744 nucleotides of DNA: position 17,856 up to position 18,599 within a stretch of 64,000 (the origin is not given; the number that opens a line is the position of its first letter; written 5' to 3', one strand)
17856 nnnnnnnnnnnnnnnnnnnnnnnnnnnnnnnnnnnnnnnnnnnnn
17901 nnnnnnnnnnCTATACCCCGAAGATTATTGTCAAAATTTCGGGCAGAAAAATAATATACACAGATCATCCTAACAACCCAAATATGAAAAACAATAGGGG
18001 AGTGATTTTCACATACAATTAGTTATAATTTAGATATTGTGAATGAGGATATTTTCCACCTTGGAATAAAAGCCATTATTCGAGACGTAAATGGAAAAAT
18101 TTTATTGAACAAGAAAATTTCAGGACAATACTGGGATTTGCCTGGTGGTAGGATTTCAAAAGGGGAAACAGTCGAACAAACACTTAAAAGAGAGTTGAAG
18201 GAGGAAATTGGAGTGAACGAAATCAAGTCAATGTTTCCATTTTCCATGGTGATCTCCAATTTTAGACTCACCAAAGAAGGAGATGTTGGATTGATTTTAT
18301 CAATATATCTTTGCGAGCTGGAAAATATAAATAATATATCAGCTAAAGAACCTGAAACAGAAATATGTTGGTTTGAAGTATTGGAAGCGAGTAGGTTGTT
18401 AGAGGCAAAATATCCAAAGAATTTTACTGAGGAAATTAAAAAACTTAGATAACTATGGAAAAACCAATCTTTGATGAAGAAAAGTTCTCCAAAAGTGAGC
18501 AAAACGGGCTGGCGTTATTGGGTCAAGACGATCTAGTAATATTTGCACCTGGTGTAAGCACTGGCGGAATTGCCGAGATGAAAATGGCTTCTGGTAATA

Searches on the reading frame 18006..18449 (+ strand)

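Call 63: search_protein_families(library=pfam, proteins=[window:18006-18449:+], max_evalue=0.001)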
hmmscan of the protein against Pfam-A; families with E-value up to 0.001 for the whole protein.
window:18006-18449:+ (148 aa): 3 families
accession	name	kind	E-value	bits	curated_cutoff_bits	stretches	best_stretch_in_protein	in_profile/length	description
PF00293.34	NUDIX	-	1.9e-16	60.8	21.1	1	18-140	3-130/134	NUDIX domain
PF14815.12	NUDIX_4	-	5.6e-05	23.3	35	1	24-92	4-74/113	NUDIX domain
PF22327.2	Nudt16-like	-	0.00016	22.1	27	1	44-126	36-118/161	U8 snoRNA-decapping enzyme-like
